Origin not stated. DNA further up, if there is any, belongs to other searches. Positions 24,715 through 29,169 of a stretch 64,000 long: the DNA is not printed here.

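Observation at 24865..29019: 1384-aa Cas3 (helicase plus HD) fused to a Cas8u/Csb3-like large-subunit domain, in a module with inverted gene order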

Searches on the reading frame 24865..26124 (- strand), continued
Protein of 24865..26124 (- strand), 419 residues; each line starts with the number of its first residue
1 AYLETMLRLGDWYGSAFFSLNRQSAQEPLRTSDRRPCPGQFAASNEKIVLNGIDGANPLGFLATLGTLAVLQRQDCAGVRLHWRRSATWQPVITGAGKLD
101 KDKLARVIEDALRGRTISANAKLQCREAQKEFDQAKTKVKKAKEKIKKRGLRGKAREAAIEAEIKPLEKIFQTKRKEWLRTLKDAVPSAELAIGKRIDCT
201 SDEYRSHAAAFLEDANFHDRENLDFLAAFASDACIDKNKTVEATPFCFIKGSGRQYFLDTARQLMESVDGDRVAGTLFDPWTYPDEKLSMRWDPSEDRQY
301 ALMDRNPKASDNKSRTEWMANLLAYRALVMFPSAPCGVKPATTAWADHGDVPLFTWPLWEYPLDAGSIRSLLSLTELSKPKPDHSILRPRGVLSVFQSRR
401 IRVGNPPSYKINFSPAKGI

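Call 93: search_dna_similar(query=window:24868-26007:-, collection=plasmids, mode=protein, max_rows=15, max_evalue=0.00001)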
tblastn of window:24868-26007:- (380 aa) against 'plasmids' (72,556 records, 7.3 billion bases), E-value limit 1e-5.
Records with a match: 2; places in all: 2; records where one place covers at least 80% of the query: 0.
Best place of each record, by identity: <60% 2.
By first word of the organism name: Rhodothermus 1; Methylomagnum 1.
By predicted mobility (MOB-suite, as given by PLSDB): non-mobilizable 2.
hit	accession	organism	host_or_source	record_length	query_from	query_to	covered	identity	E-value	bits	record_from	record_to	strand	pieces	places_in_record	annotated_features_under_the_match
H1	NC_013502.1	Rhodothermus marinus DSM 4252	-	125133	156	365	55%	32.1%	2e-18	94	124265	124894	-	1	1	none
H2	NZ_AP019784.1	Methylomagnum ishizawai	-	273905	149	272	33%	31.0%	3e-6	57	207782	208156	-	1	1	hypothetical protein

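Call 94: get_annotated_region(hit=H1, flank=9000)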
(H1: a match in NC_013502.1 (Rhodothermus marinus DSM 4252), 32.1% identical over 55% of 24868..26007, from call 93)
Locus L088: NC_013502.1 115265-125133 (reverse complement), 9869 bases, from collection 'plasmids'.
description: Rhodothermus marinus DSM 4252 plasmid pRMAR01, complete sequence
organism: Rhodothermus marinus DSM 4252 (NCBI taxid 518766)
taxonomy: Bacteria; Rhodothermota; Rhodothermia; Rhodothermales; Rhodothermaceae; Rhodothermus; Rhodothermus marinus; Rhodothermus marinus DSM 4252
host: -; source: -; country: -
typing (MOB-suite, as given by PLSDB): non-mobilizable; replicon rep_cluster_1386
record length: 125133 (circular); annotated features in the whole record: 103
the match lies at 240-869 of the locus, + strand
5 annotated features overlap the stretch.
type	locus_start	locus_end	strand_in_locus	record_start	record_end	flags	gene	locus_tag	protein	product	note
CDS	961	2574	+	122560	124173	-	cas1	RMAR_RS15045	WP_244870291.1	CRISPR-associated endonuclease Cas1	GO:0043571 - maintenance of CRISPR repeat elements [Evidence IEA]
CDS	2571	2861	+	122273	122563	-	cas2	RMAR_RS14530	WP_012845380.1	CRISPR-associated endonuclease Cas2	GO:0043571 - maintenance of CRISPR repeat elements [Evidence IEA]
CDS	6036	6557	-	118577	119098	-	-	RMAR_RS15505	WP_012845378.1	helix-turn-helix domain-containing protein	-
CDS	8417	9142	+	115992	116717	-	-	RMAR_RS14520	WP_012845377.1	hypothetical protein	-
CDS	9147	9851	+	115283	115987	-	-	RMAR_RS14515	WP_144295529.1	hypothetical protein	-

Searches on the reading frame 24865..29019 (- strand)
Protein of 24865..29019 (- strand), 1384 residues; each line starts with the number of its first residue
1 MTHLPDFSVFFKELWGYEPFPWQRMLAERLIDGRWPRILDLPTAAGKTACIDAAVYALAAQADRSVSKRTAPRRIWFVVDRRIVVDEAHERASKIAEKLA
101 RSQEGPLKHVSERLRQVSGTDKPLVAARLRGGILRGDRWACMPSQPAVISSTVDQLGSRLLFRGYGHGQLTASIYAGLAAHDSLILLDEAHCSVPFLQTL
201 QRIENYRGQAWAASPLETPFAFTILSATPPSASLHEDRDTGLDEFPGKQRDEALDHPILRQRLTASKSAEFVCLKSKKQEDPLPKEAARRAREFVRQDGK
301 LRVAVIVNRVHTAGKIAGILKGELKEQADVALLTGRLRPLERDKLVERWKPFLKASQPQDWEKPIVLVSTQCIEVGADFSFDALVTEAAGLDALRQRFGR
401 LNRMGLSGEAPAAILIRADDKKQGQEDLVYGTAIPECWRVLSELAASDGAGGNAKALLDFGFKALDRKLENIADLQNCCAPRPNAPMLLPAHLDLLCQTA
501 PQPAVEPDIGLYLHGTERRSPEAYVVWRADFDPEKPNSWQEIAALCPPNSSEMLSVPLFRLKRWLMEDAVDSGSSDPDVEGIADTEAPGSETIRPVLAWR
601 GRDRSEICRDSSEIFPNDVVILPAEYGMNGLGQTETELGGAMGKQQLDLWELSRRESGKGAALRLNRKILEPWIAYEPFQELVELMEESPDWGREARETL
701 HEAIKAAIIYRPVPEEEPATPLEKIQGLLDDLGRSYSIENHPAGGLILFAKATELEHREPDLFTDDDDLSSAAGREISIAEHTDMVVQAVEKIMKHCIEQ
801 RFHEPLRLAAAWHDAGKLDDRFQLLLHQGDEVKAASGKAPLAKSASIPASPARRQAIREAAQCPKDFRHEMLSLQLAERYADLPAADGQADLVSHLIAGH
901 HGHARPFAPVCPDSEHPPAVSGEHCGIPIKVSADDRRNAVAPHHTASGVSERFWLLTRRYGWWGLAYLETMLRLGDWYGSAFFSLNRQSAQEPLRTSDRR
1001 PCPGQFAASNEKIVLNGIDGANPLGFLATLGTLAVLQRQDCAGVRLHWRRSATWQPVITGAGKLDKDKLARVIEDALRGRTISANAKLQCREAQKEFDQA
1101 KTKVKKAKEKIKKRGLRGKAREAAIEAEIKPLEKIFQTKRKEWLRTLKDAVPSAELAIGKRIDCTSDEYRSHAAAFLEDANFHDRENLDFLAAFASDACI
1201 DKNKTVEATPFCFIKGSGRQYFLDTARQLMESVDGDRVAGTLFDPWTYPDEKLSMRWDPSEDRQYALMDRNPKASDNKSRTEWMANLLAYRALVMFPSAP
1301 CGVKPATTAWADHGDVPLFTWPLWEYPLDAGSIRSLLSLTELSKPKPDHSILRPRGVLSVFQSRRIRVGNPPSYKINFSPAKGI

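Call 5: search_protein_families(library=pfam, proteins=[window:24865-29019:-], max_evalue=0.01)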
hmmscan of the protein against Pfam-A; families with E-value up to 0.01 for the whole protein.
window:24865-29019:- (1384 aa): 4 families
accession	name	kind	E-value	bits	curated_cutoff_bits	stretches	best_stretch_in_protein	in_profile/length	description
PF22590.2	Cas3-like_C_2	-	8.6e-19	68.2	27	1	302-404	4-104/106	CRISPR-associated nuclease/helicase Cas3, C-terminal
PF18019.7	Cas3_HD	-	4.5e-07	30.5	23.1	1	797-906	48-133/207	Cas3, HD domain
PF04851.21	ResIII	-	0.00042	20.7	22.5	1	18-195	3-139/164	Type III restriction enzyme, res subunit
PF00271.37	Helicase_C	-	0.00052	20.7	23.5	1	295-405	10-110/110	Helicase conserved C-terminal domain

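Call 6: search_protein_families(library=ncbifam, proteins=[window:24865-29019:-], max_evalue=0.01)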
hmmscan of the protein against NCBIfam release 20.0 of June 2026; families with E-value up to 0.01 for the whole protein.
window:24865-29019:- (1384 aa): 7 families
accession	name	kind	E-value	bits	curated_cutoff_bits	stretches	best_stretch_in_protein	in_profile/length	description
TIGR02621.3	cas3_GSU0051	exception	5.5e-208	693.8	400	1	6-981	1-854/854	type I-G CRISPR-associated helicase/endonuclease Cas3g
NF049934.1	adjac_Cas3_IG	equivalog_domain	2.6e-67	227.6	65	2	1144-1374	71-292/299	type I-G CRISPR-associated protein, Cas3-extension family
TIGR01587.1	cas3_core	equivalog_domain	8e-20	71.3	102.45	1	219-417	155-332/358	CRISPR-associated helicase Cas3'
NF007248.0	PRK09694.1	equivalog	4.6e-12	44.8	569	1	273-441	534-703/878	CRISPR-associated helicase/endonuclease Cas3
TIGR01596.1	cas3_HD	equivalog_domain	8.9e-12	45.4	43.45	1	780-908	2-103/178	CRISPR-associated endonuclease Cas3''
TIGR03158.1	cas3_cyano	exception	0.00012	21.4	69.1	1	328-401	283-356/357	type I-D CRISPR-associated helicase Cas3'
NF008168.0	PRK10917.2-2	equivalog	0.0075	14.6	718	0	312-425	596-701/795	ATP-dependent DNA helicase RecG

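Call 34: find_encoding_contigs(protein=window:24865-29019:-, flank=3000, max_places=3)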
Protein window:24865-29019:- (1384 aa): 1 contig read that carries it; 1 place shown.
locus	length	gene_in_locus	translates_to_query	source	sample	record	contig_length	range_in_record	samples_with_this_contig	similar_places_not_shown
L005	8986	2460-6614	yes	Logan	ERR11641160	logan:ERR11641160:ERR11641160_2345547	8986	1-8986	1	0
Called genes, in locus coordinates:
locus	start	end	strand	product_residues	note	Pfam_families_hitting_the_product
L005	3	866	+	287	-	?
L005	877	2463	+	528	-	PF09609:Cas_GSU0054 (faint)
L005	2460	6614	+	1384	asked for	PF22590:Cas3-like_C_2, PF18019:Cas3_HD (weak)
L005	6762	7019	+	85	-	-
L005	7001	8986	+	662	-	?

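Call 40: search_protein_representatives(protein=window:24868-28467:-)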
Query: 1200 residues. Proteins with E-value up to 0.001 (for the whole library): 6425; up to 1e-10: 3854; up to 1e-30: 1617. The best 150 are listed.
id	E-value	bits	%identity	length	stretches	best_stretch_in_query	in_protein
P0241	0.0e+00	1291.4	55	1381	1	1-1199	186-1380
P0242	5.7e-290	981.4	52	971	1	232-1200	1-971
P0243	8.8e-264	894.6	44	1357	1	1-1199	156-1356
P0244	1.5e-256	870.6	55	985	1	1-800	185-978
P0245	8.7e-236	801.9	53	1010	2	427-1197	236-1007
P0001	1.4e-233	794.6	70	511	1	690-1200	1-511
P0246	4.6e-210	716.7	41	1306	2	1-876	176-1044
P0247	4.7e-203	693.5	48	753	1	33-798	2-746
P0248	1.5e-200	685.2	50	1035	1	1-796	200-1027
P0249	1.7e-199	681.7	43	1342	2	1-901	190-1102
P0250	2.2e-199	681.3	43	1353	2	1-912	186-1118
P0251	3.1e-198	677.5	41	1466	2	1-949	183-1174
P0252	1.9e-195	668.3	40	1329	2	1-883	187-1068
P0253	1.2e-193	662.3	38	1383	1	1-1198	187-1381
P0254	4.6e-191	653.8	41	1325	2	1-894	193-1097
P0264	1.9e-157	542.4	38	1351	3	261-877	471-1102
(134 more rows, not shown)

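Call 75: search_protein_families(library=padloc, proteins=[window:24865-29019:-, P0249, P0264], max_evalue=0.01)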
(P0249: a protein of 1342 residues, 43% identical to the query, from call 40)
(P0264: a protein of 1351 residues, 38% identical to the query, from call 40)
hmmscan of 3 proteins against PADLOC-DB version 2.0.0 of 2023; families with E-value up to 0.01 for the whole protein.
window:24865-29019:- (1384 aa): 34 families (the best 25 are shown)
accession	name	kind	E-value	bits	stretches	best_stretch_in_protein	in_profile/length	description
PDLC01769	Cas3g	-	4e-223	741.6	1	3-980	4-832/836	-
PDLC00939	Cas3g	-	3.2e-129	430.4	2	6-571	3-550/864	"CRISPR-associated helicase Cas3, subtype Dpsyc"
PDLC01309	Cas3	-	2.5e-116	387.7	2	6-571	2-471/710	CAS-I-U; effector_G3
PDLC01770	Cas3g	-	5.2e-82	274.5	2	6-566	2-466/733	-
PDLC01514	Cas8g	-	1.4e-72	242.7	2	1145-1381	63-283/287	CAS-I-U; effector_LS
PDLC01761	Cas3b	-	3.6e-31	106.6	2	297-468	445-596/705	-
PDLC01767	Cas3e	-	4.2e-26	89.6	2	180-442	325-550/680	-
PDLC01757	Cas3b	-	7.1e-25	85.6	2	290-432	389-519/676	-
PDLC01710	Cas3a1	-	7.7e-23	78.9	1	266-417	418-557/745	Cas3_1_CAS-I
PDLC01759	Cas3b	-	5.2e-22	76.4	1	292-433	433-561/711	-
PDLC01762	Cas3b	-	7.1e-22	75.8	2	300-422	449-554/692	-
PDLC01765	Cas3c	-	4.5e-21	73.4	2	288-410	366-471/612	-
PDLC02080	Cas3b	-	1.8e-20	71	2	278-420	461-587/709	-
PDLC00938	Cas3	-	2.1e-20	71.3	1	219-417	155-332/358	CRISPR-associated helicase Cas3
PDLC01252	Cas3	-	3.9e-20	70.5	1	132-422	84-304/324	CAS-I; effector_G3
PDLC01254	Cas3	-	3.4e-15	54.6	1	774-983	4-161/164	CAS-I; effector_G3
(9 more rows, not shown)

P0249 (1342 aa): 34 families (the best 25 are shown)
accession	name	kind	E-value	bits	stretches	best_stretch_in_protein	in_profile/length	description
PDLC01769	Cas3g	-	9.1e-221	733.8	1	2-1000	6-833/836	-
PDLC00939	Cas3g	-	1.2e-128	428.5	2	21-574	15-544/864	"CRISPR-associated helicase Cas3, subtype Dpsyc"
PDLC01309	Cas3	-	2.8e-112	374.3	2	19-574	13-465/710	CAS-I-U; effector_G3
PDLC01770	Cas3g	-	1.3e-78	263.2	2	3-450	2-379/733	-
PDLC01514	Cas8g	-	3.2e-62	208.7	1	1026-1340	3-284/287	CAS-I-U; effector_LS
PDLC01767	Cas3e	-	1.2e-29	101.4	2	186-452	326-554/680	-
PDLC01761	Cas3b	-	6.7e-26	89.2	2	288-450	435-574/705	-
PDLC01762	Cas3b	-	1.6e-24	84.5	1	180-426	352-556/692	-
PDLC00938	Cas3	-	1.3e-23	81.8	1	182-417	120-331/358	CRISPR-associated helicase Cas3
PDLC01252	Cas3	-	1.8e-23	81.5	1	152-423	85-305/324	CAS-I; effector_G3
PDLC02079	Cas3b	-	4.2e-21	72.8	1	299-406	428-529/691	-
PDLC01757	Cas3b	-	1.2e-20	71.7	2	291-436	399-519/676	-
PDLC01759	Cas3b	-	1.4e-20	71.6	1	223-435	384-559/711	-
PDLC01710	Cas3a1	-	3.4e-20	70.1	1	293-425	439-564/745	Cas3_1_CAS-I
PDLC01765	Cas3c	-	8.2e-18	62.6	1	290-418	370-477/612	-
PDLC01254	Cas3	-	6.9e-16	56.9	1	788-1000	2-159/164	CAS-I; effector_G3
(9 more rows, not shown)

P0264 (1351 aa): 33 families (the best 25 are shown)
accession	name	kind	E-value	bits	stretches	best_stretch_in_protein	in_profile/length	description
PDLC01769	Cas3g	-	1.4e-237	789.4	1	4-1006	3-833/836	-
PDLC00939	Cas3g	-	3.1e-135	450.4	2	6-585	1-536/864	"CRISPR-associated helicase Cas3, subtype Dpsyc"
PDLC01309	Cas3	-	1.1e-118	395.5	2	8-600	2-466/710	CAS-I-U; effector_G3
PDLC01514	Cas8g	-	2.3e-87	291.2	1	1051-1350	3-285/287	CAS-I-U; effector_LS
PDLC01770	Cas3g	-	1.1e-80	270.1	2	8-451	2-382/733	-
PDLC01767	Cas3e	-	6.8e-31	105.5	2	192-451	328-556/680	-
PDLC01761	Cas3b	-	1.1e-28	98.4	1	287-461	432-585/705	-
PDLC01765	Cas3c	-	1.7e-24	84.7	2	47-430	189-480/612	-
PDLC01762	Cas3b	-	4.1e-22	76.5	1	301-448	447-573/692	-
PDLC01759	Cas3b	-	1.7e-21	74.6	2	285-446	426-573/711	-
PDLC01710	Cas3a1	-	3.3e-21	73.5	1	297-424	440-563/745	Cas3_1_CAS-I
PDLC01252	Cas3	-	1.9e-20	71.5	1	192-415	114-297/324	CAS-I; effector_G3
PDLC02079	Cas3b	-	2.2e-20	70.4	2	304-444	431-565/691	-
PDLC00938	Cas3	-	2.6e-20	70.9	1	294-442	213-354/358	CRISPR-associated helicase Cas3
PDLC01763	Cas3b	-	4.7e-18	63.3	2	284-418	455-572/762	-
PDLC01254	Cas3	-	1.1e-16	59.4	1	796-1006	3-159/164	CAS-I; effector_G3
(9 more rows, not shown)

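Call 92: list_cluster_members(proteins=[window:24865-29019:-, P0241, P0390])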
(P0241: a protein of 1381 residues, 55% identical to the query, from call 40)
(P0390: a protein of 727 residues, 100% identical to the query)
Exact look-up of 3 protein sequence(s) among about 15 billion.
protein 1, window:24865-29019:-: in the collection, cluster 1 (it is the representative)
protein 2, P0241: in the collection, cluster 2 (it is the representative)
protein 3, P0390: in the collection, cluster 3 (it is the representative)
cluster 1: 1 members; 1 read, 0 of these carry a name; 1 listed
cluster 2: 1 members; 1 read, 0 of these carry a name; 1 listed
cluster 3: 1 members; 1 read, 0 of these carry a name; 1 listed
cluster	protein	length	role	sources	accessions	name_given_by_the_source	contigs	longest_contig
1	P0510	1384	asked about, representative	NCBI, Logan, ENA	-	-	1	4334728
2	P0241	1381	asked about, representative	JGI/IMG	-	-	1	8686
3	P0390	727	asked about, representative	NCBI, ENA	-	-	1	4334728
